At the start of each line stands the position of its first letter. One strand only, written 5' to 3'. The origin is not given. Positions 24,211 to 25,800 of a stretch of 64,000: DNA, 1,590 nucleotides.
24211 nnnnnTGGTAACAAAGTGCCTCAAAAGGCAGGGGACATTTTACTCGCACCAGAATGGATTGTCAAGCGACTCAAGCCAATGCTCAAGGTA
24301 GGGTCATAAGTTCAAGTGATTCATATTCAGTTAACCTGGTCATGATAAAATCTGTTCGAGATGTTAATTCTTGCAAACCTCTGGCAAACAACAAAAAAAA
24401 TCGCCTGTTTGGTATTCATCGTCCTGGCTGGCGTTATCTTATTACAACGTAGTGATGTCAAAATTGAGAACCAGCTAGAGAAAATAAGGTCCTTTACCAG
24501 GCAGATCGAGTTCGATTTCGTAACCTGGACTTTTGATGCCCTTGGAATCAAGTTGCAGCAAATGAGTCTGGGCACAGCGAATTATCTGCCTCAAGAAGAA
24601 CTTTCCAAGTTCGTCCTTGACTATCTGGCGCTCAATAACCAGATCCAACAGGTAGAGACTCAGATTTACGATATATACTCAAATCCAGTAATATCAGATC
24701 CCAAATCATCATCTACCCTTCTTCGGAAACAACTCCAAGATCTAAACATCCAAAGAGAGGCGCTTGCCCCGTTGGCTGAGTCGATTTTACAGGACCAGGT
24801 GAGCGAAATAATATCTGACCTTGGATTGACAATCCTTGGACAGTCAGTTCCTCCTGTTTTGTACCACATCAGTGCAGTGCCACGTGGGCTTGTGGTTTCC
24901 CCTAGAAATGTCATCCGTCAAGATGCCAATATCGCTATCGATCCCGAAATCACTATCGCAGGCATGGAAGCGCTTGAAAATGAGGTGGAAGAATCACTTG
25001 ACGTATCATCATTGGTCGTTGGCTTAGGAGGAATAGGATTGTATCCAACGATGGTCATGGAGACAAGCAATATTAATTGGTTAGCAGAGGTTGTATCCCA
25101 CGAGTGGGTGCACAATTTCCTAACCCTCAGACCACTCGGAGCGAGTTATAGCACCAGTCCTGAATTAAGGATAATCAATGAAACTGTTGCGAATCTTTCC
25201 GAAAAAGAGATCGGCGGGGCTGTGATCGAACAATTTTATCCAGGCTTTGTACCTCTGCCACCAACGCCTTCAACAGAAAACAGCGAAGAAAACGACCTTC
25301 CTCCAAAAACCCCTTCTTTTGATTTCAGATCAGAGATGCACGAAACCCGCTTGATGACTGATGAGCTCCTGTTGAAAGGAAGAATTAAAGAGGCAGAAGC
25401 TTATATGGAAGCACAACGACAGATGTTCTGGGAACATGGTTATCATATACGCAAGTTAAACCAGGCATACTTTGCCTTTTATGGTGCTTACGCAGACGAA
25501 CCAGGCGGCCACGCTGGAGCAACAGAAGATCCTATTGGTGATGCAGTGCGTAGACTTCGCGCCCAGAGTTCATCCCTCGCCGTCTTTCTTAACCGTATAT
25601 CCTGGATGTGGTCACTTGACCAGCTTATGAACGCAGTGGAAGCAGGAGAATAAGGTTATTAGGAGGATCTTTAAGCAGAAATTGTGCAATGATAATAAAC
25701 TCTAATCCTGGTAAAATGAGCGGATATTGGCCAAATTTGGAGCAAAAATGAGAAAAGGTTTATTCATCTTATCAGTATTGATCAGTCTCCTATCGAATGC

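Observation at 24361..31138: Envelope proteostasis/redox neighbourhood carrying both selenoprotein candidates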

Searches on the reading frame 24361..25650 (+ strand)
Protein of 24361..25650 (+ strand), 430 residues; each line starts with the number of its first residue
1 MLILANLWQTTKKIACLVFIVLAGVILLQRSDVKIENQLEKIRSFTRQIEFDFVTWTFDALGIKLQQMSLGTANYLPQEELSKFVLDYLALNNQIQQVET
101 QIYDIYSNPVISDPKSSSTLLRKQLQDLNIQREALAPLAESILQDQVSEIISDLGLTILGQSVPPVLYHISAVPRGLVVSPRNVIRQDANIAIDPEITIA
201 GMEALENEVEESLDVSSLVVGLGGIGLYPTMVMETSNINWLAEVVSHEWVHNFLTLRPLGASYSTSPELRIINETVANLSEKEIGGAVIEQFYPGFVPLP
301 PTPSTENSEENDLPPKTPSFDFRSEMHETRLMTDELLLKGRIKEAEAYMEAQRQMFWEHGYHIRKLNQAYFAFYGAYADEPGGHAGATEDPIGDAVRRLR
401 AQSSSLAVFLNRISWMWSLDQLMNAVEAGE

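Call 6: search_protein_families(library=pfam, proteins=[window:24361-25650:+], max_evalue=0.01)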
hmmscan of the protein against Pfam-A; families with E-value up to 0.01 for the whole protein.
window:24361-25650:+ (430 aa): 0 families

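Call 36: search_protein_families(library=ncbifam, proteins=[window:24361-25650:+], max_evalue=0.01)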
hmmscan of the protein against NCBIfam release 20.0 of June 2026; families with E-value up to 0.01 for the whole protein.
window:24361-25650:+ (430 aa): 0 families

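Call 37: find_homologous_proteins(query=window:24361-25650:+, max_evalue=0.00001)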
Query window:24361-25650:+ (430 aa): 6619 proteins with E <= 0.00001 among 8000 candidates; the best 120 are listed.
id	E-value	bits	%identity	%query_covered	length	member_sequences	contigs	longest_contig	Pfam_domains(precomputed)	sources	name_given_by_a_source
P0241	4.7e-282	953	100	100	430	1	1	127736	-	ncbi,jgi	-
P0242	1.2e-219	748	77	100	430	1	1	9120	-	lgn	-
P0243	4.5e-208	709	75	100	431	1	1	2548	-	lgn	-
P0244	1.1e-207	708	74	100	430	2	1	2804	-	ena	-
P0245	8.3e-203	692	75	96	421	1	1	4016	-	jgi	jgi:hypothetical protein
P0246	5.7e-201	686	70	99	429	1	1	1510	-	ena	-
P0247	2.9e-200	684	73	98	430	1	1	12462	-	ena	-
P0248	6.0e-200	683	72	100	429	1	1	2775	-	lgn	-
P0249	1.6e-186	638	66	100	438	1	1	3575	-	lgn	-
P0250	5.6e-180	617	64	100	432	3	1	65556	-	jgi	-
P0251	8.0e-179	613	64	100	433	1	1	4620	-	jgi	jgi:hypothetical protein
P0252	1.5e-178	612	65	97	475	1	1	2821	-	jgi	jgi:hypothetical protein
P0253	2.1e-177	608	65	97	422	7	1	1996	-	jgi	jgi:hypothetical protein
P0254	3.9e-177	607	65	97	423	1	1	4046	-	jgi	jgi:hypothetical protein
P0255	1.3e-176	606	65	97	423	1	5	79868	-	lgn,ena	-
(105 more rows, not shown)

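Call 39: list_cluster_members(proteins=[P0241, P0123, P0094])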
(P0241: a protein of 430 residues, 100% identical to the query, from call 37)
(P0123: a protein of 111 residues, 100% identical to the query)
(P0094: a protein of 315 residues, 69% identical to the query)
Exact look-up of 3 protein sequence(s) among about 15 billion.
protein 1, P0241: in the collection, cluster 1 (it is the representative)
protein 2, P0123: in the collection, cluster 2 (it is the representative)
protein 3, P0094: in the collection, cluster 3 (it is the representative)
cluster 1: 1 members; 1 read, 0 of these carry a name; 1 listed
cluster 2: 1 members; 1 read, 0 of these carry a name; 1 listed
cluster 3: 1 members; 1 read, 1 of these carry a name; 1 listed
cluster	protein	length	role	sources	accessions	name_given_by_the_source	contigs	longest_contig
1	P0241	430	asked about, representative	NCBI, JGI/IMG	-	-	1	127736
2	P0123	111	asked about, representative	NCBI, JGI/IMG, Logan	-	-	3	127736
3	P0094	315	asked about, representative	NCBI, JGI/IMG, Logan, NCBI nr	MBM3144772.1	MAG: hypothetical protein FJ010_07340 [Chloroflexi bacterium] | hypothetical protein [Chloroflexota bacterium]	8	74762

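Call 40: find_encoding_contigs(protein=P0241, flank=1000, max_places=2)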
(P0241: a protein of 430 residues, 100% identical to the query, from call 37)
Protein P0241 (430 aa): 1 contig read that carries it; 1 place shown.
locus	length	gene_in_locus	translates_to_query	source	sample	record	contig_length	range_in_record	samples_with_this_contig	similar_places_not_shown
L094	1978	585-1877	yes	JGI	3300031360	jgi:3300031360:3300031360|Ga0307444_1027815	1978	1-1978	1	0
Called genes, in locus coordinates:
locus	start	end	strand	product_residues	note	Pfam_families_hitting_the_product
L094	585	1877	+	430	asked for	-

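Call 54: predict_structure(alignment_id=A5)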
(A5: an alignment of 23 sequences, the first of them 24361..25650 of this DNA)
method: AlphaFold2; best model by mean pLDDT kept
length: 430 residues; sequences in the alignment: 23
mean_pLDDT: 72.1   pTM: 0.65
mean pLDDT of the five models: 72.1, 70.5, 54.5, 51.1, 48.2
residues with pLDDT >= 90: 68; 70-90: 182; 50-70: 127; < 50: 53
segments of 3 or more residues with pLDDT < 50: 30-35, 185-195, 223-230, 303-316, 375-388
pLDDT, mean of each block of 10 residues (from residue 1): 76 87 68 50 55 61 68 78 92 89 81 87 91 85 86 78 61 60 51 51 60 60 46 76 85 82 79 87 92 87 45 51 73 73 76 78 62 43 36 89 92 92 85
secondary structure, 60 per line:
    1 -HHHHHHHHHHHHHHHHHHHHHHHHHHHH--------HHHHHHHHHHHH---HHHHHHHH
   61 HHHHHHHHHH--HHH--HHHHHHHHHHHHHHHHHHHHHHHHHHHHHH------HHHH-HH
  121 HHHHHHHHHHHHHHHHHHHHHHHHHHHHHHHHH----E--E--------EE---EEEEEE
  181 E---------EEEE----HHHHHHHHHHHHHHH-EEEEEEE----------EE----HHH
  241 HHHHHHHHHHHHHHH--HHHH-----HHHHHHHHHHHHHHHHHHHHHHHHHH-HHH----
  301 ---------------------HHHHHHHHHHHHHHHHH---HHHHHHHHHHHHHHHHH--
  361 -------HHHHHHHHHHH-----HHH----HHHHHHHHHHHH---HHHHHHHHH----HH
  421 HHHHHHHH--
elements in order: H2-29 H38-49 H53-70 H78-107 H114-117 H119-153 E175-181 E191-194 H199-213 E215-221 H238-255 H258-261 H267-292 H322-338 H342-358 H368-378 H391-402 H406-414 H419-428

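Call 58: fold_search(model_id=the predicted structure, library=pdb)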
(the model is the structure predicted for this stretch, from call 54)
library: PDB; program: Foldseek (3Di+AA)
matches with E <= 10: 211; with E <= 0.001: 0
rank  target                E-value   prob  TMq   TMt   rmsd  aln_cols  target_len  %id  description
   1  7jh5_B                4.8e-01  0.11  0.11  0.15  24.6       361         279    9  Co-LOCKR: de novo designed protein switch (released 2020-09-02)
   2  7y48                  5.5e-01  0.14  0.16  0.12  26.8       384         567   12  Cryo-EM Structure of biliverdin-bound mitochondrial ABC transporter ABCB10 from Biortus (released 2023-05-24)
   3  4ayw                  7.0e-01  0.14  0.16  0.13  26.4       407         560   13  STRUCTURE OF THE HUMAN MITOCHONDRIAL ABC TRANSPORTER, ABCB10 (PLATE FORM) (released 2012-07-11)
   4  6a6n                  8.4e-01  0.08  0.14  0.12  25.6       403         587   12  Crystal structure of an inward-open apo state of the eukaryotic ABC multidrug transporter CmABCB1 (released 2019-01-16)
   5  3zdq                  9.6e-01  0.13  0.16  0.13  25.9       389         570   10  STRUCTURE OF THE HUMAN MITOCHONDRIAL ABC TRANSPORTER, ABCB10 (NUCLEOTIDE-FREE FORM) (released 2013-01-23)
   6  5yhf                  9.6e-01  0.04  0.10  0.06  24.6       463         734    8  Crystal structure of SecDF in Super-membrane-facing form (released 2018-02-14)
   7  8voz_A                1.2e+00  0.08  0.15  0.12  26.7       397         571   10  Cryo-EM structure of the ABC transporter PCAT1 cysteine-free core bound with MgADP and substrate (released 2024-10-30)
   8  6xi6                  1.3e+00  0.08  0.14  0.19  22.4       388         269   11  Hierarchical design of multi-scale protein complexes by combinatorial assembly of oligomeric helical bundle and repeat p (released 2021-06-02)
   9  4ayx                  1.5e+00  0.10  0.16  0.12  25.9       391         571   10  STRUCTURE OF THE HUMAN MITOCHONDRIAL ABC TRANSPORTER, ABCB10 (ROD FORM B) (released 2012-07-11)
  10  4ayt                  1.5e+00  0.09  0.15  0.12  26.4       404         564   11  STRUCTURE OF THE HUMAN MITOCHONDRIAL ABC TRANSPORTER, ABCB10 (released 2012-07-11)
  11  9fw3_B                1.6e+00  0.07  0.16  0.13  24.1       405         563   10  Cryo-EM structure of IrtAB 2xEQ mutant in outward-occluded state in nanodisc in complex with mycobactin (released 2024-12-18)
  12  7y49                  1.8e+00  0.08  0.15  0.12  26.0       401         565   10  Cryo-EM Structure of apo mitochondrial ABC transporter ABCB10 from Biortus (released 2023-04-19)
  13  3pja_L                1.9e+00  0.06  0.11  0.18  20.8       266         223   12  Crystal structure of human C3PO complex (released 2011-05-11)
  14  9g2s_B                2.0e+00  0.08  0.16  0.13  30.1       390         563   11  Cryo-EM structure of IrtAB 2xEQ, Q249R_IrtB mutant in LMNG (released 2024-12-18)
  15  9fxc_B                2.0e+00  0.06  0.15  0.12  26.7       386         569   12  Cryo-EM structure of IrtAB in inward-facing state in nanodisc (released 2024-12-18)
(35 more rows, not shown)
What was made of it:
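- A Foldseek search of the PDB found nothing (calls 54, 58).
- Tried and rejected: A Foldseek search of the PDB with the AlphaFold model also found nothing (call 58).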

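Call 59: search_solved_structures(query=A5, max_evalue=1)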
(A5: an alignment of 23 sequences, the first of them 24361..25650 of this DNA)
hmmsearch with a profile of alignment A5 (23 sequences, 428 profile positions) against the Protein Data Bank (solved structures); distinct sequences matched with E-value up to 1: 3.
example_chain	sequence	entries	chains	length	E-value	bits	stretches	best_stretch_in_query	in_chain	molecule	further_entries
9ggi_A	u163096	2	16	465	0.49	12.3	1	37-100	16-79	Argininosuccinate lyase, chloroplastic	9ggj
6jx7_A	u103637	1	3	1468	0.53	12.2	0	68-154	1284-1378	Feline Infectious Peritonitis Virus Spike Protein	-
4co6_D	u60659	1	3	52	0.72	11.7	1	80-119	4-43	PHOSPHOPROTEIN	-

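Call 61: search_protein_families(library=pfam, alignment_id=A5, max_evalue=10)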
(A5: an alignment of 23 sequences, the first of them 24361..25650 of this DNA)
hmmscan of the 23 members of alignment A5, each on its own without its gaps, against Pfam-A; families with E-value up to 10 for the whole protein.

A. member 1, window:24361-25650:+ (430 aa): 3 families
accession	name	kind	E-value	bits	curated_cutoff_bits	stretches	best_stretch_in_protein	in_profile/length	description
PF24615.2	Spectrin_Anc-1_2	-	0.015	15.9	28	1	96-147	14-65/105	Nuclear anchorage protein 1, spectrin repeat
PF11512.13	Atu4866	-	0.053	14.4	25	1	328-386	11-70/75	Agrobacterium tumefaciens protein Atu4866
PF16128.11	DUF4840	-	0.13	12.7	24.4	1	76-125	46-97/143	Domain of unknown function (DUF4840)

B. families by the number of members that match (of 23 scanned): 14 families
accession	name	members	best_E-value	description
PF16101.10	PRIMA1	3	0.035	Proline-rich membrane anchor 1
PF24615.2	Spectrin_Anc-1_2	2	0.015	Nuclear anchorage protein 1, spectrin repeat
PF07544.18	Med9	2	0.022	RNA polymerase II transcription mediator complex subunit 9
PF16095.11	COR-A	1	0.015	C-terminal of Roc, COR-A domain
PF11512.13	Atu4866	1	0.053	Agrobacterium tumefaciens protein Atu4866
PF22734.1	NNH2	1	0.11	NACHT N-terminal Helical domain 2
PF16128.11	DUF4840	1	0.13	Domain of unknown function (DUF4840)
PF01468.23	GA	1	0.15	GA module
PF18519.6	Sgf11_N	1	0.16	SAGA-associated factor 11 N-terminal domain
PF11998.13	DUF3493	1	0.2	Low psii accumulation1 / Rep27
PF15344.11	FAM217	1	0.21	FAM217 family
PF17581.7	DUF5483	1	0.23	Family of unknown function (DUF5483)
PF04625.18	DEC-1_N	1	0.28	DEC-1 protein, N-terminal region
PF20655.3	Vps52_C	1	0.3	Vps52, C-terminal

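Call 72: search_protein_representatives(alignment_id=A5)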
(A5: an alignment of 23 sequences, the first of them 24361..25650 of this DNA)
Query: 23 sequences, 428 profile positions. Proteins with E-value up to 0.001 (for the whole library): 1443; up to 1e-10: 1185; up to 1e-30: 720. The best 150 are listed.
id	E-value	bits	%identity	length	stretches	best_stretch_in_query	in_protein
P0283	1.5e-231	785.0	-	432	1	3-426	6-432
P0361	6.4e-174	595.1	-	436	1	21-427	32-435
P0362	1.4e-167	574.2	-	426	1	10-425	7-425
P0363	5.7e-167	572.2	-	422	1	10-426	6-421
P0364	6.7e-165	565.4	-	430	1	18-426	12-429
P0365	8.6e-163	558.5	-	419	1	18-427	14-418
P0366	3.1e-159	546.7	-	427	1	12-426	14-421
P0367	2.8e-157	540.3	-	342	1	90-426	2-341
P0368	7.2e-157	538.9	-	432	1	7-424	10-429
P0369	9.1e-157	538.6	-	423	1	15-426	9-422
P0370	2.7e-156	537.1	-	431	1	11-425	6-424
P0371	2.9e-153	527.1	-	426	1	18-423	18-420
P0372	1.9e-152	524.4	-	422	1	13-426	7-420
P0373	4.3e-152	523.2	-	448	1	15-426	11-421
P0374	1.8e-148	511.3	-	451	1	12-424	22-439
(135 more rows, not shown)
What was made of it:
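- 24361..25653 (+): Membrane-anchored HExxH protein (430 aa). It has one N-terminal TM helix, an invariant HEWxHN motif and a downstream invariant NET motif, which reads as gluzincin-like. The family is uncharacterised. The family has 1,443 clusters at 50% identity (call 72).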

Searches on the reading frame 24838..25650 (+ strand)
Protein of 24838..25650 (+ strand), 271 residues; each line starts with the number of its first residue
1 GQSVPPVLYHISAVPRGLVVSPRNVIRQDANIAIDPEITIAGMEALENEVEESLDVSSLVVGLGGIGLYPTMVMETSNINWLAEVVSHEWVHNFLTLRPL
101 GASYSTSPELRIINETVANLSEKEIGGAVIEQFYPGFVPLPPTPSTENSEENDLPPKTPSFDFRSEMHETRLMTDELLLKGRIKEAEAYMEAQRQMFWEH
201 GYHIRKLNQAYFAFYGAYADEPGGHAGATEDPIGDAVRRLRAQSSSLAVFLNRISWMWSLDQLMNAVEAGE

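Call 82: predict_structure(alignment_id=A6)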
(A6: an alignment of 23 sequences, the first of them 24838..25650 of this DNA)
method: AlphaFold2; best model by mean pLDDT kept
length: 271 residues; sequences in the alignment: 23
mean_pLDDT: 58.2   pTM: 0.50
mean pLDDT of the five models: 58.2, 55.9, 55.4, 52.5, 42.8
residues with pLDDT >= 90: 25; 70-90: 79; 50-70: 56; < 50: 111
segments of 3 or more residues with pLDDT < 50: 1-40, 42-44, 49-77, 145-157, 206-229
pLDDT, mean of each block of 10 residues (from residue 1): 24 27 30 36 48 34 28 43 67 75 74 82 75 70 49 47 70 69 68 71 49 38 38 86 91 90 91 58
secondary structure, 60 per line:
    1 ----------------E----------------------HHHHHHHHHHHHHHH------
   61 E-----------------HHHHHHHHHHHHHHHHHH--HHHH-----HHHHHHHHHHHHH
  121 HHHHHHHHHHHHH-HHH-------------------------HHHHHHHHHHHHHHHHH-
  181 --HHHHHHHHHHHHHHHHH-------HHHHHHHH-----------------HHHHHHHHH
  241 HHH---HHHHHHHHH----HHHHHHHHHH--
elements in order: H40-54 H79-96 H99-102 H108-133 H163-179 H183-199 H207-214 H232-243 H247-255 H260-269
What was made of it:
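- On Zincin / gluzincin metallopeptidase: The domain-only model was poor (call 82).
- Tried and rejected: A domain-only model was worse (pLDDT 58, call 82) and was not searched.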
